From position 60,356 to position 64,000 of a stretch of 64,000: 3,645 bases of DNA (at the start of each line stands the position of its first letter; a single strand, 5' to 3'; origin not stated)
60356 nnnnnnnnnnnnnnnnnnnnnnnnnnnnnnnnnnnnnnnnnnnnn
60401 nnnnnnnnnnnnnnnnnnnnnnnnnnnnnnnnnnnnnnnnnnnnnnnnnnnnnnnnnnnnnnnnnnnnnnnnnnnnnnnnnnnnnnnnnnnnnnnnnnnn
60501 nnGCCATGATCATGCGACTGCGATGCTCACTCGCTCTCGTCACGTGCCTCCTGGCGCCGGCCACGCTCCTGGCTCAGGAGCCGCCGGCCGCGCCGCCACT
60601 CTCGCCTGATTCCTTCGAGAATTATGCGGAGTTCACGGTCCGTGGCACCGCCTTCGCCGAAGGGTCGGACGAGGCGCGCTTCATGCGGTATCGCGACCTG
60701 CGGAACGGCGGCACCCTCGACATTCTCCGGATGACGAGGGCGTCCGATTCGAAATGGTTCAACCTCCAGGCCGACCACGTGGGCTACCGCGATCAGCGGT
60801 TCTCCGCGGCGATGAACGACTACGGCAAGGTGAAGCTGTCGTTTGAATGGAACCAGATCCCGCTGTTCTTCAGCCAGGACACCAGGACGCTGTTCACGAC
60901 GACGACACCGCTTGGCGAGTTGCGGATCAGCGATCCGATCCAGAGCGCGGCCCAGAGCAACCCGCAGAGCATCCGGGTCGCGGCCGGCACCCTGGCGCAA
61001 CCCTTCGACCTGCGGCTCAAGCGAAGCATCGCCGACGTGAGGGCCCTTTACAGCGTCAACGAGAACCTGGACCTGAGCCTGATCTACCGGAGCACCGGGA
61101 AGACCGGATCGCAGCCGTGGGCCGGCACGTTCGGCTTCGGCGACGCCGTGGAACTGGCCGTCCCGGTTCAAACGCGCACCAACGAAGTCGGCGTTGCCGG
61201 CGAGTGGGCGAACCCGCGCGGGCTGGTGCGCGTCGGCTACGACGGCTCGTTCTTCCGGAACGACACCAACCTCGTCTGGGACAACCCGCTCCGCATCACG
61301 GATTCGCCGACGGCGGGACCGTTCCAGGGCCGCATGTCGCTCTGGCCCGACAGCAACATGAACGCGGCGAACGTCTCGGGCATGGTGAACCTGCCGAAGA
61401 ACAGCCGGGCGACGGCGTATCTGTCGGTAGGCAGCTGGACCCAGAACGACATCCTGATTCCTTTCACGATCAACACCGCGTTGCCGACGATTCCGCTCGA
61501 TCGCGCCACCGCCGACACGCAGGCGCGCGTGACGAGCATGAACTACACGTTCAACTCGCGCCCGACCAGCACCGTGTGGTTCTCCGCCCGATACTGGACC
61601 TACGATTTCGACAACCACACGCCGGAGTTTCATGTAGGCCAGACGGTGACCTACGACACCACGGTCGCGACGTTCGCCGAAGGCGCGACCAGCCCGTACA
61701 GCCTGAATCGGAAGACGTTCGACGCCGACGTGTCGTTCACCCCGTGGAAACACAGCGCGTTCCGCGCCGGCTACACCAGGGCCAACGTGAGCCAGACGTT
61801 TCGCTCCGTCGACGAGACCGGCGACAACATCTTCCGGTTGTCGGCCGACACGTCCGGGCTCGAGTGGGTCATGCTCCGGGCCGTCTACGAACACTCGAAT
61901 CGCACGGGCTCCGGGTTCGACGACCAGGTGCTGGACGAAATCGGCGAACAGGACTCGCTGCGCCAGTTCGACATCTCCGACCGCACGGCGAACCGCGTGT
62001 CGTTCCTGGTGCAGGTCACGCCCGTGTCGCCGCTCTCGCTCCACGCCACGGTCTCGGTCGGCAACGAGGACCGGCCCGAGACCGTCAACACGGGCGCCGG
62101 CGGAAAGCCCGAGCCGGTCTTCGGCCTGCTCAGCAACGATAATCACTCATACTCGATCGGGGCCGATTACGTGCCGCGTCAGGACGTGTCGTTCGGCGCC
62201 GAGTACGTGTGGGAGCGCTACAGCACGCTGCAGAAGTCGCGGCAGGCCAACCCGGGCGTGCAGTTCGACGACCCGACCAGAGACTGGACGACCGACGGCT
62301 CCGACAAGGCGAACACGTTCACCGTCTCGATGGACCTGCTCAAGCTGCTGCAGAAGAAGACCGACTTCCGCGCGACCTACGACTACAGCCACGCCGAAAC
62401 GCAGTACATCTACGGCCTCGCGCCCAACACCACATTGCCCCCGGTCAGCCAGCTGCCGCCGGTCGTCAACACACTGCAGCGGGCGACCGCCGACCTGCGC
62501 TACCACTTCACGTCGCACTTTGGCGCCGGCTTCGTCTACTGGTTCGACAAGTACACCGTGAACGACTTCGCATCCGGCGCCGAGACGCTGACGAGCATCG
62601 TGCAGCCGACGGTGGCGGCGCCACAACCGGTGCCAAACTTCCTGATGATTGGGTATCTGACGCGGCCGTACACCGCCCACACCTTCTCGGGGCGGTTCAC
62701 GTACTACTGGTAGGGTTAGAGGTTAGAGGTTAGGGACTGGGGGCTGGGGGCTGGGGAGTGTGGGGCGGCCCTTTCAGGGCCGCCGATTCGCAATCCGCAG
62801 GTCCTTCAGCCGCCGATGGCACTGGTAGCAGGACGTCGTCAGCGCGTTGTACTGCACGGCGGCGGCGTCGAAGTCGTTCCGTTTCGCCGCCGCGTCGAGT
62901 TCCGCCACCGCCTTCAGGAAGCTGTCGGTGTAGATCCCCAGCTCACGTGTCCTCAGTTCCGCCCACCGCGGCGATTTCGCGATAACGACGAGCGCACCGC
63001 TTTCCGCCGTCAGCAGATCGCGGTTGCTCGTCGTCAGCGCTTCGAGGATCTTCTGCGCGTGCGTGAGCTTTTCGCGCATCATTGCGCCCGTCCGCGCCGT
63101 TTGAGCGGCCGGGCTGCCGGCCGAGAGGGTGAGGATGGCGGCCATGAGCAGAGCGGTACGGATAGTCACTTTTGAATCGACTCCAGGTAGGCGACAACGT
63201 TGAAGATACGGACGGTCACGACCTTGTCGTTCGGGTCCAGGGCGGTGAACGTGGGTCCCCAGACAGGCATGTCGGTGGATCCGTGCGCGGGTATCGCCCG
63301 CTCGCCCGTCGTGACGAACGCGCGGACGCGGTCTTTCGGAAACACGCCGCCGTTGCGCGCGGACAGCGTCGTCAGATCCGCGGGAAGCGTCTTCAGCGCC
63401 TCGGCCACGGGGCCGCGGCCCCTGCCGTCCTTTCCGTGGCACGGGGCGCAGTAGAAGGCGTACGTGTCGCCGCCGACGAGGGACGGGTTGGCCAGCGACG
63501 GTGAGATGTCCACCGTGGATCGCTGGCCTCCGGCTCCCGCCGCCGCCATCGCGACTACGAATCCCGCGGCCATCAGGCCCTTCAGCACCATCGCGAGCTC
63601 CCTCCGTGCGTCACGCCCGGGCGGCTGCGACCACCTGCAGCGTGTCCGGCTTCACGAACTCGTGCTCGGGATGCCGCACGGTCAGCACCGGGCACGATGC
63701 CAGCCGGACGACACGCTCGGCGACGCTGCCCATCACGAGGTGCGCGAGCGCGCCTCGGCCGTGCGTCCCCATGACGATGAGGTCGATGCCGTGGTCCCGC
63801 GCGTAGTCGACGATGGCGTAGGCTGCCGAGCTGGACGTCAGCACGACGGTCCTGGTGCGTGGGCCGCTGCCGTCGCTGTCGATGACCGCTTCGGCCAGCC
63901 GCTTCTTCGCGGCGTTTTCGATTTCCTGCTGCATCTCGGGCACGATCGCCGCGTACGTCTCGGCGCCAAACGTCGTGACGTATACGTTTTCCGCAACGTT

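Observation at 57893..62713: Four-gene porin-cytochrome electron conduit (MtrAB/PioAB/MtoAB type) paired with an ImcH/NapC-like inner-membrane cytochrome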

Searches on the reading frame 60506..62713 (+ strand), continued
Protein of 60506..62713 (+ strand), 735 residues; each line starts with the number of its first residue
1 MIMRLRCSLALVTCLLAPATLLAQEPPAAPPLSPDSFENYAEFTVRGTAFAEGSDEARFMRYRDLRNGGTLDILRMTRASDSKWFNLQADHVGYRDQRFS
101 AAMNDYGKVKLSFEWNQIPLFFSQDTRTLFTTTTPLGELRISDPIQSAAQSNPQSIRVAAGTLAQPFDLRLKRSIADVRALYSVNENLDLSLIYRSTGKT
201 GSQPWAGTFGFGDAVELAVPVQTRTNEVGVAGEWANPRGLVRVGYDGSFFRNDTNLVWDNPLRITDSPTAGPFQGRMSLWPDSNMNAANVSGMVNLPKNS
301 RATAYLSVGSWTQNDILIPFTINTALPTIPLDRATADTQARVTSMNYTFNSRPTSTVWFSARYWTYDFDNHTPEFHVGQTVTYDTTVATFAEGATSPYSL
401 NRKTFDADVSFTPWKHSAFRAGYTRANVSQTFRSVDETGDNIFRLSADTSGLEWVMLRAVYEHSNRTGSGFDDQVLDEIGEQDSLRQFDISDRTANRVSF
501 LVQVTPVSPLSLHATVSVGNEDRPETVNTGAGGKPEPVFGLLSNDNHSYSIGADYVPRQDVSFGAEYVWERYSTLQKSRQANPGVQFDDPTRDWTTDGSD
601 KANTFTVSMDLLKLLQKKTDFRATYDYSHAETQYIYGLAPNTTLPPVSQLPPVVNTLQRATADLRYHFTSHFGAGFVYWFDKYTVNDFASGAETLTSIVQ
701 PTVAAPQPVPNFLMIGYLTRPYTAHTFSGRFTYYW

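Call 58: find_encoding_contigs(protein=P0121, flank=10000, max_places=2)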
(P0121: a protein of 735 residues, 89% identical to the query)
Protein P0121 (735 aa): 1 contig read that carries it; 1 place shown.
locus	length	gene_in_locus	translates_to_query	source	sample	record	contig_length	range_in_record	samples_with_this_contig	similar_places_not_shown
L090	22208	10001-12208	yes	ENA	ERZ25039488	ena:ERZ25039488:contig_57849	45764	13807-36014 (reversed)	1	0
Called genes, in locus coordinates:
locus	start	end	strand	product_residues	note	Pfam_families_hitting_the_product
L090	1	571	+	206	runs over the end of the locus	-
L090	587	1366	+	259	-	-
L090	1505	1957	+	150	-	-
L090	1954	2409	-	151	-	PF01464:SLT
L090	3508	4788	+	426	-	PF04055:Radical_SAM, PF13186:SPASM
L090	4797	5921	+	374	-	-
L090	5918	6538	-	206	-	PF13590:DUF4136 (weak)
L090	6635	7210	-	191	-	PF12724:Flavodoxin_5, PF00258:Flavodoxin_1 (weak)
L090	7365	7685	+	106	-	PF00034:Cytochrom_C, PF13442:Cytochrome_CBB3 (weak)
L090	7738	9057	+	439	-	PF03264:Cytochrom_NNT, PF14522:Cytochrome_C7 (faint)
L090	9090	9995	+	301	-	PF13435:Cytochrome_C554 (faint), PF22113:Mtrc-MtrF_II-IV_dom (faint), PF14522:Cytochrome_C7 (faint), PF14537:Cytochrom_c3_2 (faint), PF22678:Cytochrom_c_NrfB-like (weak), PF09699:Paired_CXXCH_1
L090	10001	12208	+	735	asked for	PF11854:MtrB_PioB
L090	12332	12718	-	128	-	PF01322:Cytochrom_C_2 (weak)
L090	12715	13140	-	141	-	PF13442:Cytochrome_CBB3 (weak)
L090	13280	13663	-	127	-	PF00582:Usp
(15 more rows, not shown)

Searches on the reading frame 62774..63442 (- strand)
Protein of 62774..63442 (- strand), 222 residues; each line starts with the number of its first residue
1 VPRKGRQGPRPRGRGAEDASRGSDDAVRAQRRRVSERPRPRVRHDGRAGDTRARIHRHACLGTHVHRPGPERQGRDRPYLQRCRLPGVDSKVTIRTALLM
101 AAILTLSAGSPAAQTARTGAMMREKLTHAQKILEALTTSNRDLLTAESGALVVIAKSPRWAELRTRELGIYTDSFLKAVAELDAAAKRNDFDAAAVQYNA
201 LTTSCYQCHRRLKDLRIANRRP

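Call 26: search_protein_families(library=pfam, proteins=[window:62774-63442:-], max_evalue=0.001)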
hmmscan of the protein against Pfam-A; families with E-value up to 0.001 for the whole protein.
window:62774-63442:- (222 aa): 1 family
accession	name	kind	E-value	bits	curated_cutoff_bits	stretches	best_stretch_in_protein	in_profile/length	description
PF01322.25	Cytochrom_C_2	-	0.0001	23.7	26.5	1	167-211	75-119/121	Cytochrome C'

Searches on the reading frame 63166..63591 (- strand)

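Call 26: search_protein_families(library=pfam, proteins=[window:63166-63591:-], max_evalue=0.001)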
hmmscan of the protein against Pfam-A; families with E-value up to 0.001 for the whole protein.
window:63166-63591:- (141 aa): 1 family
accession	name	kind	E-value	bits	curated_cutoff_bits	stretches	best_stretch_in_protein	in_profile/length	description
PF13442.11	Cytochrome_CBB3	-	2.7e-06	28.1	27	1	40-107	6-55/68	Cytochrome C oxidase, cbb3-type, subunit III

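Call 66: search_protein_families(library=ncbifam, proteins=[window:63166-63591:-], max_evalue=0.001)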
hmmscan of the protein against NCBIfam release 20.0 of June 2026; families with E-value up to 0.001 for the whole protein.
window:63166-63591:- (141 aa): 0 families

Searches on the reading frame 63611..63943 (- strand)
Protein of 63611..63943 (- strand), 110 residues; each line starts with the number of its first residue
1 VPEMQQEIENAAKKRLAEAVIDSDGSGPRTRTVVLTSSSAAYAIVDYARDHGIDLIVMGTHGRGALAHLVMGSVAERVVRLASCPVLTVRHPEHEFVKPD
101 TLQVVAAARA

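Call 26: search_protein_families(library=pfam, proteins=[window:63611-63943:-], max_evalue=0.001)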
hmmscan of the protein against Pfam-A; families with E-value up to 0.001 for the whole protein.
window:63611-63943:- (110 aa): 1 family
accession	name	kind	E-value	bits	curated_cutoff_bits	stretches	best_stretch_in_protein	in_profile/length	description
PF00582.32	Usp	-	8.8e-22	78.6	24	1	4-90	55-141/141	Universal stress protein family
